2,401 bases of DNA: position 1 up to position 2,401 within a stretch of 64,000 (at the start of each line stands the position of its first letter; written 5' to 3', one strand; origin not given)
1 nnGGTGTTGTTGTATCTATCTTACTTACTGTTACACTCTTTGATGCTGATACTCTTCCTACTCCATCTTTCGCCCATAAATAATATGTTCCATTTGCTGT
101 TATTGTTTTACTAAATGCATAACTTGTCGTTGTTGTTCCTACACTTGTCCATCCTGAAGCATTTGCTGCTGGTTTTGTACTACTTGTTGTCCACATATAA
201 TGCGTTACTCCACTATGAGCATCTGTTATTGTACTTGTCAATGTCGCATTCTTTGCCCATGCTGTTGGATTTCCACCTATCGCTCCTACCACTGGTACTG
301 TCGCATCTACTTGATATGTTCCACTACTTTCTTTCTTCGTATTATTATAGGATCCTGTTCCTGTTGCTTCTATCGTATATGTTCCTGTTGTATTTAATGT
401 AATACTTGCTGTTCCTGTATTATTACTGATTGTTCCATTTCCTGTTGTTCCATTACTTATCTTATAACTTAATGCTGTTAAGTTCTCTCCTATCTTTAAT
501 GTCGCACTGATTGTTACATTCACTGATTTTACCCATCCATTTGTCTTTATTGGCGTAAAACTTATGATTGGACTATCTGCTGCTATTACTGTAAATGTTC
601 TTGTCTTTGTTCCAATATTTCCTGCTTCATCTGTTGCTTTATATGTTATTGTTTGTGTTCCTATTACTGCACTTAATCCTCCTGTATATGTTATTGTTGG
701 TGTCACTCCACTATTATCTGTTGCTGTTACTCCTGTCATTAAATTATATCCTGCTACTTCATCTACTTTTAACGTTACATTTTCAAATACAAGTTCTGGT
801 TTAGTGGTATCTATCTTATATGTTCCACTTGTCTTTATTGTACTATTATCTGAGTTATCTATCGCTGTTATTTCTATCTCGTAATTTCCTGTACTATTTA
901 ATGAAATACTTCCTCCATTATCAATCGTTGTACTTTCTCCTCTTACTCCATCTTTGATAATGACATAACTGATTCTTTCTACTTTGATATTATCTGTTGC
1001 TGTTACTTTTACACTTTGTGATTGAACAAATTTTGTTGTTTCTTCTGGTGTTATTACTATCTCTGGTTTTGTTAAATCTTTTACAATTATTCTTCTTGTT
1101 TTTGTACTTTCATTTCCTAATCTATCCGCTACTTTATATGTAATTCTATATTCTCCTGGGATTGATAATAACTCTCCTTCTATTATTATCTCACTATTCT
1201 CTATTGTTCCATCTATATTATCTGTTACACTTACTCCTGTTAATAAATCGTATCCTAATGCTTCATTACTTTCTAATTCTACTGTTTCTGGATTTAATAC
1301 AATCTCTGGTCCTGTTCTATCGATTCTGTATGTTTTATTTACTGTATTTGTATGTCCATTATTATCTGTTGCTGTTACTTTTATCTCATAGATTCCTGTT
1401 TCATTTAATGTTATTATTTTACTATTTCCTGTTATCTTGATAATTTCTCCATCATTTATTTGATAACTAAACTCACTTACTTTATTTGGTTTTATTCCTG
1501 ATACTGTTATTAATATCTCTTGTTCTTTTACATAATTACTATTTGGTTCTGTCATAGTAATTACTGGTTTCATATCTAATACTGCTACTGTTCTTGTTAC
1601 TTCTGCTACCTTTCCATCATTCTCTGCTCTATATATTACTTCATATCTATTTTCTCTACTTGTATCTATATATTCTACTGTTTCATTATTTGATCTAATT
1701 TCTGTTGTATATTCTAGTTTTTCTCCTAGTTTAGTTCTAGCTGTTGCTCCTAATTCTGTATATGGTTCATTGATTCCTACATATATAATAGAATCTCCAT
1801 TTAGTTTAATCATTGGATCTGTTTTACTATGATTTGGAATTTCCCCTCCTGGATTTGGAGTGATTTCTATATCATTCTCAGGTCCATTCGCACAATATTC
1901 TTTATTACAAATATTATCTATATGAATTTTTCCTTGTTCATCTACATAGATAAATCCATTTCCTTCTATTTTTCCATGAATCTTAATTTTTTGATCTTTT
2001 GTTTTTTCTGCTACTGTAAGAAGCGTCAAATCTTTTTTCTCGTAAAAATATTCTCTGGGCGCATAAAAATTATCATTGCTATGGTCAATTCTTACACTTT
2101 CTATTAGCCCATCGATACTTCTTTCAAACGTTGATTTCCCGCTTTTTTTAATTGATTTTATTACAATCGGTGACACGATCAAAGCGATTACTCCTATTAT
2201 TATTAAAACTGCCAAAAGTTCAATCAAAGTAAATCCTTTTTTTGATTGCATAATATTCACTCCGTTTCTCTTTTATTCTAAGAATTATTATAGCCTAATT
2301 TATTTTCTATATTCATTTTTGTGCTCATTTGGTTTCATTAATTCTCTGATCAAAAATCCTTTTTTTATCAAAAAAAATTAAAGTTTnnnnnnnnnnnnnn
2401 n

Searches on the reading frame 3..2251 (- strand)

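Call 62: search_protein_families(library=pfam, proteins=[window:3-2251:-], max_evalue=0.001)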
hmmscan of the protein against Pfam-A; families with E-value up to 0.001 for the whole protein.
window:3-2251:- (749 aa): 8 families
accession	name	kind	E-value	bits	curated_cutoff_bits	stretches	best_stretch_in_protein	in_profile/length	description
PF16403.11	Bact_surface_Ig-like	-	9e-22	77.4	27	2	338-390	20-71/71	Bacterial surface protein, Ig-like domain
PF07495.19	Y_Y_Y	-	4.2e-08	33.4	26.6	0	261-307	10-59/65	Y_Y_Y domain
PF07963.17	N_methyl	-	9.3e-07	28.6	21.2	1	1-26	1-26/27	Prokaryotic N-terminal methylation motif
PF13750.12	Big_3_3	-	1.2e-06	28.7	27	0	366-435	15-89/157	Bacterial Ig-like domain (group 3)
PF04170.18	NlpE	-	2.3e-06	28.8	22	0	448-491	16-58/86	NlpE N-terminal domain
PF18911.6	PKD_4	-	0.00013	22.4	27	1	228-307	3-80/85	PKD domain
PF19077.6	Big_13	-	0.00043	21.2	27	0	483-555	27-100/102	Bacterial Ig-like domain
PF02494.22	HYR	-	0.00043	21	21.7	0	504-555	28-79/81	HYR domain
